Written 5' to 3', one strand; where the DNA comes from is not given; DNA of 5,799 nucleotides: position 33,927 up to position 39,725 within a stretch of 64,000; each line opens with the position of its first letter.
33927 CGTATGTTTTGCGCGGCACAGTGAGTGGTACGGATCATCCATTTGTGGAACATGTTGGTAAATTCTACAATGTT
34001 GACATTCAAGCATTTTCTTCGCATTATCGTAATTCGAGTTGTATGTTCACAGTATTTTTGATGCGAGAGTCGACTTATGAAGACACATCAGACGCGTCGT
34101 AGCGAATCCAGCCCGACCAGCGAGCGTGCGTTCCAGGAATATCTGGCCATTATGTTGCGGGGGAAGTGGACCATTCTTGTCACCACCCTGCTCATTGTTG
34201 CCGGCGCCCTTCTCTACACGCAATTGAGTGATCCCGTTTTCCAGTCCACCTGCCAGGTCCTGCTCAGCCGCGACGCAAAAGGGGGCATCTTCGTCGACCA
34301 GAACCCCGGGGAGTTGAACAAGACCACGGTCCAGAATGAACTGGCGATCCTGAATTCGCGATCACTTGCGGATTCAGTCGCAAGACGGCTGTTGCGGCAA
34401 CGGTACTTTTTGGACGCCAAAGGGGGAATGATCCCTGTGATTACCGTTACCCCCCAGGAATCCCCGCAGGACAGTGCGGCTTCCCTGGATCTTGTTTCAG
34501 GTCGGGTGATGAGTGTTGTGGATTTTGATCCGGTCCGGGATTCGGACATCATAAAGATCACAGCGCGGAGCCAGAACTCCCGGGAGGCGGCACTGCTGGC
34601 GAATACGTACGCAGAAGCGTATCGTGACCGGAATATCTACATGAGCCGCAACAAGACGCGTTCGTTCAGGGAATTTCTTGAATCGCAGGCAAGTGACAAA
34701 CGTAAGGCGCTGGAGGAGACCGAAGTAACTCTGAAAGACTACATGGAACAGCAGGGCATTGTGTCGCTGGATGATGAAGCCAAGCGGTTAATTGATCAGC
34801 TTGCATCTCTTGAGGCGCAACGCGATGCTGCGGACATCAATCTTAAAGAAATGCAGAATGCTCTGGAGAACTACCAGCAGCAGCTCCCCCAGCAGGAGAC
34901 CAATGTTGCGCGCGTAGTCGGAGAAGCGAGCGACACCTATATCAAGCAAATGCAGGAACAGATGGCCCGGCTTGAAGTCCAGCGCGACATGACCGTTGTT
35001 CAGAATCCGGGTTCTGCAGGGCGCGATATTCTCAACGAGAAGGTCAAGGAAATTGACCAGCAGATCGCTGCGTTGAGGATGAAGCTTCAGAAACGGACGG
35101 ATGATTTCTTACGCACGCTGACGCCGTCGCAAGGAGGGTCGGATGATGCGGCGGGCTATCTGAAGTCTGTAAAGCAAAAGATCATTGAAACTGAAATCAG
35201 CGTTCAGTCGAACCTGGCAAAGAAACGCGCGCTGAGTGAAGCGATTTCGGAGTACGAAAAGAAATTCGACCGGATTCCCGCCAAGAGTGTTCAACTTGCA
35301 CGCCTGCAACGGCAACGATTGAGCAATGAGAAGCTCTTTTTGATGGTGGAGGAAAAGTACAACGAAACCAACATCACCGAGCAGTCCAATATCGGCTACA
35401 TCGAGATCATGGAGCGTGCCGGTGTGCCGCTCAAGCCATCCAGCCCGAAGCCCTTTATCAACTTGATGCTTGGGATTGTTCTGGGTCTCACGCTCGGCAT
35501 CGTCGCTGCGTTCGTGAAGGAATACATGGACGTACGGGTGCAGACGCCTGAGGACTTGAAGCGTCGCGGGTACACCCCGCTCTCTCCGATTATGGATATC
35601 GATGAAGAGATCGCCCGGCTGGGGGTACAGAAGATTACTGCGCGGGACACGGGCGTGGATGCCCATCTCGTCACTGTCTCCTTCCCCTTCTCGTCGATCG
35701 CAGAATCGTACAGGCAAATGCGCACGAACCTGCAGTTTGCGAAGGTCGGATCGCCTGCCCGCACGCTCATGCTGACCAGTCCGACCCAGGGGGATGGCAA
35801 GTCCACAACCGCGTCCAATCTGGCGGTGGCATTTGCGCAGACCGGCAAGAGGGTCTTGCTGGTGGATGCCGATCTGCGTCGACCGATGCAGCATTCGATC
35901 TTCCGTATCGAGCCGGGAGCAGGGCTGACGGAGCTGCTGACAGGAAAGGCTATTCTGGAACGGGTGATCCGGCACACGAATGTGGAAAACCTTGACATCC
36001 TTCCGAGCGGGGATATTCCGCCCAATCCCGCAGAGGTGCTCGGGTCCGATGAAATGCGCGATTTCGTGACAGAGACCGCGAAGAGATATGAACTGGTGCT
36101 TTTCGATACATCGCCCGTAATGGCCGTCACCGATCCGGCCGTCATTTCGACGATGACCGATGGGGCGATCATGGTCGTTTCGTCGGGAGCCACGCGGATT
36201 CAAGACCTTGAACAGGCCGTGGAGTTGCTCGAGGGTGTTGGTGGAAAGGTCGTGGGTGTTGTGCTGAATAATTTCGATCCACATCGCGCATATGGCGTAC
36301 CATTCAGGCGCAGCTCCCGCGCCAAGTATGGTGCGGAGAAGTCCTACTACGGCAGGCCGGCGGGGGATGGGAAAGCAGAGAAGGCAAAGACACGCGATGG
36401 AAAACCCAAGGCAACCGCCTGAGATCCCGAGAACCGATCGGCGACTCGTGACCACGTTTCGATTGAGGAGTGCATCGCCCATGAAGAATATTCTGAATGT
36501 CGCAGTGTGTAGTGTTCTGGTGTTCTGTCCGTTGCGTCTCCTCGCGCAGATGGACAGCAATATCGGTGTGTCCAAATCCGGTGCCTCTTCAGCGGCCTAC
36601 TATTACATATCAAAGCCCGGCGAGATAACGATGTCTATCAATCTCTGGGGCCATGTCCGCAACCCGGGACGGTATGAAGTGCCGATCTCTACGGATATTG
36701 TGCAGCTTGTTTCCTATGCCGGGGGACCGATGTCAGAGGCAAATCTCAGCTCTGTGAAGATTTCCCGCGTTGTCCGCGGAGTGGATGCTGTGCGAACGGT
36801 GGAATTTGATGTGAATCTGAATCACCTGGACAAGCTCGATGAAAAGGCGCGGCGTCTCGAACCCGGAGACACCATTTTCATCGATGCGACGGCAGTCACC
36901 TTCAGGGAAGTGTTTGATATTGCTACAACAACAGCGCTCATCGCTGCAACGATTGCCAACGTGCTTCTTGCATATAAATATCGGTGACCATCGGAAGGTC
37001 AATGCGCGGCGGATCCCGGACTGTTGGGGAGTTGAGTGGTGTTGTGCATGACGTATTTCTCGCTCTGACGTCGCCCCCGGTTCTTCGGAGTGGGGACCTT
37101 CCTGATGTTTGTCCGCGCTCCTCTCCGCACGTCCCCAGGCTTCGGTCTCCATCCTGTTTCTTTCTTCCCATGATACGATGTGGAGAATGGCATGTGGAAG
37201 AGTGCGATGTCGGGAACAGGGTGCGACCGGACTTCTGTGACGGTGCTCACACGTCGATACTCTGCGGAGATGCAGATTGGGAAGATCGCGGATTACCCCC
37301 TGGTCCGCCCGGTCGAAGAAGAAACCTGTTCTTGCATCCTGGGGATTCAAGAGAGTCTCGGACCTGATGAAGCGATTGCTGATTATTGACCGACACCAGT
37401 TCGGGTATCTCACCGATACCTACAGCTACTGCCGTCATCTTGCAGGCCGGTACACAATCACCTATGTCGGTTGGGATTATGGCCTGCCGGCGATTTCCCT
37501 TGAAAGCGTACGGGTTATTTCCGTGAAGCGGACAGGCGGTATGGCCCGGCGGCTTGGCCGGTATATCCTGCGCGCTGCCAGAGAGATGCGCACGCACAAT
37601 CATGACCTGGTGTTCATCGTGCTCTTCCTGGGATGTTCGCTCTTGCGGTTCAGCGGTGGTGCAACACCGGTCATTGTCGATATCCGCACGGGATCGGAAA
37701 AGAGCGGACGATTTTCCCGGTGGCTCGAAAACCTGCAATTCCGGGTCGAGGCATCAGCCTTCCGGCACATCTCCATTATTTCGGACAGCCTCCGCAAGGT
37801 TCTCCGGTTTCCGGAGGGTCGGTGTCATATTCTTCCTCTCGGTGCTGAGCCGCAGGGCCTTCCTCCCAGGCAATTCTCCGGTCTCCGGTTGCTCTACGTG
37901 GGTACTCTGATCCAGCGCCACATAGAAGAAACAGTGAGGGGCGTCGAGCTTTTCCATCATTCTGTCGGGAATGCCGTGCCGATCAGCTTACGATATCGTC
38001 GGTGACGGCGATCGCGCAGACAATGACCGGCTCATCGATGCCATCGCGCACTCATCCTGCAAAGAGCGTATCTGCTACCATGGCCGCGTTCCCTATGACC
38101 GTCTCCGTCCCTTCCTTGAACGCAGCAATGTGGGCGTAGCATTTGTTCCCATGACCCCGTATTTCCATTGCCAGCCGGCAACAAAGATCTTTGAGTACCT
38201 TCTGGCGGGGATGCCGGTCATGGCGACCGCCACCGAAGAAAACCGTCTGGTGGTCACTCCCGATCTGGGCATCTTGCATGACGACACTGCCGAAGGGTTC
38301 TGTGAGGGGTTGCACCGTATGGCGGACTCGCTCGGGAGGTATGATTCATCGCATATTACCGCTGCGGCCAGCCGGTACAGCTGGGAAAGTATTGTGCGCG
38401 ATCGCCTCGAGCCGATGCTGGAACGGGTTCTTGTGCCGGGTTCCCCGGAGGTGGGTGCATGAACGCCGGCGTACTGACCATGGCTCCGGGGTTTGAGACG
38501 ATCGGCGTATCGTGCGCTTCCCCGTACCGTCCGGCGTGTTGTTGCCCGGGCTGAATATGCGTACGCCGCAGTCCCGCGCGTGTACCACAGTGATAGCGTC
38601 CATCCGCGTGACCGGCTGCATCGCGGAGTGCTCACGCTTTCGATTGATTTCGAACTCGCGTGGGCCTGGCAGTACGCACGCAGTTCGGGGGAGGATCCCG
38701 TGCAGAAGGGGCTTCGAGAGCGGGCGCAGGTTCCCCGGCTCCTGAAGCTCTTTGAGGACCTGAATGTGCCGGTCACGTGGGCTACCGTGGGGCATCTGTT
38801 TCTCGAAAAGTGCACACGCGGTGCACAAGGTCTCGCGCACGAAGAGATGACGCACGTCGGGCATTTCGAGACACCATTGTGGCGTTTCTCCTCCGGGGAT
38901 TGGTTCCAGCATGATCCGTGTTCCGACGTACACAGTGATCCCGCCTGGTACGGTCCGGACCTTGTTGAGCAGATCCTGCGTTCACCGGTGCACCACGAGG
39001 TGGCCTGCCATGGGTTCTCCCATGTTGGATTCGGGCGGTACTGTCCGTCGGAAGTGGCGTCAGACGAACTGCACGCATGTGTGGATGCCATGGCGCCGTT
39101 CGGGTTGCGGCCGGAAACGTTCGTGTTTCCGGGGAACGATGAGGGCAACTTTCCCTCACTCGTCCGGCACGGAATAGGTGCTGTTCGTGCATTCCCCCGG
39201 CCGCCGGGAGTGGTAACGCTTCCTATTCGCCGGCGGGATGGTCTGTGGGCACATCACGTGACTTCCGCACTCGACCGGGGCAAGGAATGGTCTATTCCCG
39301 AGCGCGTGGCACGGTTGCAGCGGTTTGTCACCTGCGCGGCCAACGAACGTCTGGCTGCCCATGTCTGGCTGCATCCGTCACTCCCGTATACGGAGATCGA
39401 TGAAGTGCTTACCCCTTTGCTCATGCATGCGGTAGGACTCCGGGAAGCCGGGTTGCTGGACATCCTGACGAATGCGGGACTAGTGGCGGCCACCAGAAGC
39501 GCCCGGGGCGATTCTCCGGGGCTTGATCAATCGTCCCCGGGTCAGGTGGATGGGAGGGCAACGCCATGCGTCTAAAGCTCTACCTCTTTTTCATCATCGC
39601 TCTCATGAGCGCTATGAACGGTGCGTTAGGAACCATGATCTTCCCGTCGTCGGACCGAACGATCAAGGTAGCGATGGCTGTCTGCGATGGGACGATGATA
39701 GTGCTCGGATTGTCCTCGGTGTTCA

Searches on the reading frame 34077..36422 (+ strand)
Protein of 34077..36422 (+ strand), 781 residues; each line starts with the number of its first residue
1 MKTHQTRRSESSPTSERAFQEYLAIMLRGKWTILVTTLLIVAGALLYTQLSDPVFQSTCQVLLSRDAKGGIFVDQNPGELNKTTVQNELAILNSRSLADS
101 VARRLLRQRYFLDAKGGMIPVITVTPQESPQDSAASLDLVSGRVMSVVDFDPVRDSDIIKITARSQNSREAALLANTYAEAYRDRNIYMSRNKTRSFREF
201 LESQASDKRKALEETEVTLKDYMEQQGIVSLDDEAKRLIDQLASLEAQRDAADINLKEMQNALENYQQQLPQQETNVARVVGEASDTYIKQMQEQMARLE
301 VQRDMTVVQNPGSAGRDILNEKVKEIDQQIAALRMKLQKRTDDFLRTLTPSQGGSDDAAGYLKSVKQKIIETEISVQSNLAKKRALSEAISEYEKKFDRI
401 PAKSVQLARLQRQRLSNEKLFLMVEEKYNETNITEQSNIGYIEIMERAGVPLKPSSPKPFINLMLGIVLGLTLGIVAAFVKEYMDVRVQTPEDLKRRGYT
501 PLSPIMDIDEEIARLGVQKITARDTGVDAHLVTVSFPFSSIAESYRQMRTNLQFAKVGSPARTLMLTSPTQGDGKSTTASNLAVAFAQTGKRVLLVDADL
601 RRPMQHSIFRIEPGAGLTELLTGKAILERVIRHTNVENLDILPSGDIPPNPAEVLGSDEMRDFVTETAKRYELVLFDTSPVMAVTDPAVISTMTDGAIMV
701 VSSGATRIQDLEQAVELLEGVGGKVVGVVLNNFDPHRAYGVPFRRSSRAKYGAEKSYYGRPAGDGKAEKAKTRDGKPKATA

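Call 6: search_protein_families(library=pfam, proteins=[window:34077-36422:+], max_evalue=0.01)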
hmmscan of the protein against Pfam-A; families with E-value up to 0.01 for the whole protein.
window:34077-36422:+ (781 aa): 10 families
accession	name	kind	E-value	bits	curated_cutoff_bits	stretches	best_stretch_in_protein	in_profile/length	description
PF13614.12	AAA_31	-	1.9e-14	54.4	27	1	572-718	12-164/177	AAA domain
PF01656.29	CbiA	-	5.5e-13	49.4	25.4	1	565-737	2-87/125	CobQ/CobB/MinD/ParA nucleotide binding domain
PF13807.11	GNVR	-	5.3e-11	42.7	27.7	1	407-482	7-81/82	G-rich domain on putative tyrosine kinase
PF02706.20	Wzz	-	3e-08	34.3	25.5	1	20-104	6-90/91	Chain length determinant protein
PF10609.15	ParA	-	6.7e-08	32.7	27.1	1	563-731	5-173/246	NUBPL iron-transfer P-loop NTPase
PF09140.17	MipZ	-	9.7e-07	28.8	20.7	1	570-606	9-45/262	ATPase MipZ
PF00142.24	Fer4_NifH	-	0.0013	18.7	25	1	572-602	10-40/271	4Fe-4S iron sulfur cluster binding proteins, NifH/frxC family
PF06564.18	CBP_BcsQ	-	0.0018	18.3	21.3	1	570-705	10-149/234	Cellulose biosynthesis protein BcsQ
PF09278.17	MerR-DNA-bind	-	0.004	18.2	25.4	0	314-334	36-56/65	MerR, DNA binding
PF00448.28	SRP54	-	0.0055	16.8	22.7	0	570-603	9-42/196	SRP54-type protein, GTPase domain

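Call 61: search_protein_families(library=ncbifam, proteins=[window:34077-36422:+], max_evalue=0.001)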
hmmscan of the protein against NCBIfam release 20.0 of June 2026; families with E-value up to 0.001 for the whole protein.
window:34077-36422:+ (781 aa): 19 families
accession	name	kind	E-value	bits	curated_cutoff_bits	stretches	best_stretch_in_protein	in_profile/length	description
NF008568.0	PRK11519.1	equivalog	7.6e-69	232.6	1068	2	379-732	344-697/720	tyrosine-protein kinase Wzc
NF007350.0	PRK09841.1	equivalog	2.5e-62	211.1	1248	1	380-732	345-702/726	tyrosine-protein kinase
TIGR01007.1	eps_fam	subfamily_domain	2.5e-56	190.5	108.05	1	543-735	1-192/204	polysaccharide biosynthesis tyrosine autokinase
TIGR01005.1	eps_transp_fam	subfamily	4.1e-54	184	411.7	1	20-739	7-724/754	exopolysaccharide transport protein family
TIGR03029.1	EpsG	equivalog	2.4e-49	168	313.8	1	520-732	62-274/274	chain length determinant protein tyrosine kinase EpsG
TIGR03018.1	pepcterm_TyrKin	hypoth_equivalog_domain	6.9e-46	156.2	230.65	1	532-731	2-207/207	XrtA-associated tyrosine autokinase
TIGR03017.1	EpsF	equivalog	2e-35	122.4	422.75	2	247-496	178-433/444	chain length determinant protein EpsF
TIGR03007.1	pepcterm_ChnLen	equivalog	4.8e-24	84.4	278.85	1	154-514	119-469/498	XrtA system polysaccharide chain length determinant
TIGR01969.1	minD_arch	subfamily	1.4e-15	57.2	201.75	1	563-733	2-170/251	cell division ATPase MinD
TIGR01006.1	polys_exp_MPA1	subfamily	8.7e-14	51.5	296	1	433-496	148-211/226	CspC family polysaccharide chain length determinant protein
TIGR01968.1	minD_bact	equivalog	7e-13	48.5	212.9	1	562-737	2-177/261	septum site-determining protein MinD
NF041546.1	ParA_partition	equivalog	2.7e-09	36.9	180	1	572-600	10-38/203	ParA family partition ATPase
TIGR03371.1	cellulose_yhjQ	equivalog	3.1e-07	30.2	157.85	1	563-739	3-184/246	cellulose biosynthesis protein BcsQ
NF041136.1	MrpORP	equivalog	3.1e-06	26.7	450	1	563-612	7-56/365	iron-sulfur cluster carrier protein MrpORP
NF047398.1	AAA_KGGVGR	domain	8.2e-06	26.3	90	1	572-628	13-72/190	KGGVGR-motif variant AAA ATPase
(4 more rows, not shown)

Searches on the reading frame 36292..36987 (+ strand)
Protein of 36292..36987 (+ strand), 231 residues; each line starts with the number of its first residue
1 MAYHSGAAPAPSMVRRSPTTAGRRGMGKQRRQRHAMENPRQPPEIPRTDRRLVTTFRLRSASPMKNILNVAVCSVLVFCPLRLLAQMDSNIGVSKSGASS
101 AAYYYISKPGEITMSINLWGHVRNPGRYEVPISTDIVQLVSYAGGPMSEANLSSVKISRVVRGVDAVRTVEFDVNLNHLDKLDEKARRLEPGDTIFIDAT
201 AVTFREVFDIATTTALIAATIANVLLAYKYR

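Call 37: search_protein_families(library=pfam, proteins=[window:36292-36987:+], max_evalue=0.001)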
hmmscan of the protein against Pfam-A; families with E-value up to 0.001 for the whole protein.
window:36292-36987:+ (231 aa): 2 families
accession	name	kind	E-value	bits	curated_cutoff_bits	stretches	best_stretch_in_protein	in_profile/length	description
PF10531.15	SLBB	-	2e-10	40.8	27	1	120-163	6-48/55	SLBB domain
PF22461.2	SLBB_2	-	4.1e-06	27.2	27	1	119-197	6-79/79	SLBB domain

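Call 61: search_protein_families(library=ncbifam, proteins=[window:36292-36987:+], max_evalue=0.001)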
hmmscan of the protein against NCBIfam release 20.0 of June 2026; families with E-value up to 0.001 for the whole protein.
window:36292-36987:+ (231 aa): 1 family
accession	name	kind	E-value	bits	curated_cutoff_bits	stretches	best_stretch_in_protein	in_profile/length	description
TIGR01959.1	nuoF_fam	equivalog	0.00011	20.8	558.65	1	116-200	237-320/410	NADH-quinone oxidoreductase subunit NuoF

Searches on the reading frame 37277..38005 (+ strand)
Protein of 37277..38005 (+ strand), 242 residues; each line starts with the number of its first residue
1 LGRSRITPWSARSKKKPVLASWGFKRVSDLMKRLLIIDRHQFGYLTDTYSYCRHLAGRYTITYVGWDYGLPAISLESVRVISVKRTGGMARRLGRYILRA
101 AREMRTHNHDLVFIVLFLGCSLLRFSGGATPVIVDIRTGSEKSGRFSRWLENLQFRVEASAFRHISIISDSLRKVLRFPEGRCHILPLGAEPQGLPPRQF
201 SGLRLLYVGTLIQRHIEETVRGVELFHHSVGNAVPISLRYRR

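Call 40: search_protein_families(library=pfam, proteins=[window:37277-38005:+], max_evalue=0.01)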
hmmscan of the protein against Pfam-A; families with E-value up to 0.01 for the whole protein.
window:37277-38005:+ (242 aa): 1 family
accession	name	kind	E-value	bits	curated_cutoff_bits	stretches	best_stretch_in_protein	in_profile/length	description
PF13439.12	Glyco_transf_4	-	0.0057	17.1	28.5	1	49-190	9-166/170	Glycosyltransferase Family 4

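Call 61: search_protein_families(library=ncbifam, proteins=[window:37277-38005:+], max_evalue=0.001)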
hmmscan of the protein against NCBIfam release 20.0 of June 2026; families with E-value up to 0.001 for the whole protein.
window:37277-38005:+ (242 aa): 0 families

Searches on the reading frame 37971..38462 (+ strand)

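Call 40: search_protein_families(library=pfam, proteins=[window:37971-38462:+], max_evalue=0.01)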
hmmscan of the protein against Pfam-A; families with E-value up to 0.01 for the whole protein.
window:37971-38462:+ (163 aa): 3 families
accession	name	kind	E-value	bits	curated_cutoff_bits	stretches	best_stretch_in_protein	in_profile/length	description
PF13692.12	Glyco_trans_1_4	-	1.2e-06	29.3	27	1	8-118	37-140/142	Glycosyl transferases group 1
PF13524.12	Glyco_trans_1_2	-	6e-05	23.5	25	1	32-119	27-113/144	Glycosyl transferase-like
PF00534.26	Glycos_transf_1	-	0.0079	16.2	26.4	0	9-108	52-146/172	Glycosyl transferases group 1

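Call 61: search_protein_families(library=ncbifam, proteins=[window:37971-38462:+], max_evalue=0.001)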
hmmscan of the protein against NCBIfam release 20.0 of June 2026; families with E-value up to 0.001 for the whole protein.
window:37971-38462:+ (163 aa): 0 families

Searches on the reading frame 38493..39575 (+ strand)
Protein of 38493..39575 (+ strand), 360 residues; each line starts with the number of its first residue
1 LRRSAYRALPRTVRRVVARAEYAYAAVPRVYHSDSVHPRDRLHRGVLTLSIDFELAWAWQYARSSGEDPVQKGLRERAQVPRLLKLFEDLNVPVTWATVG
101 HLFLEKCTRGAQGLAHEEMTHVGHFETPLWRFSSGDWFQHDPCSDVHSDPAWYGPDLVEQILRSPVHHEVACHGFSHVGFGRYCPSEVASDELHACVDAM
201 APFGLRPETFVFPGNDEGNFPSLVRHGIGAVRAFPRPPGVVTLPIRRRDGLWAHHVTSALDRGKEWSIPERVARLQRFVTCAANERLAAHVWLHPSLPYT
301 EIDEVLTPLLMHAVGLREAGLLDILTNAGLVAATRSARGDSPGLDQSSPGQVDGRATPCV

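Call 6: search_protein_families(library=pfam, proteins=[window:38493-39575:+], max_evalue=0.01)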
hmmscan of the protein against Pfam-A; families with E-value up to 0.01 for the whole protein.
window:38493-39575:+ (360 aa): 1 family
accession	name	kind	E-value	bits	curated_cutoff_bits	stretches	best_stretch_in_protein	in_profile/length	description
PF01522.26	Polysacc_deac_1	-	0.00023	21.5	23.1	1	79-214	20-105/124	Polysaccharide deacetylase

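Call 61: search_protein_families(library=ncbifam, proteins=[window:38493-39575:+], max_evalue=0.001)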
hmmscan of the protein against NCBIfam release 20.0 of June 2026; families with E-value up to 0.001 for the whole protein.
window:38493-39575:+ (360 aa): 0 families
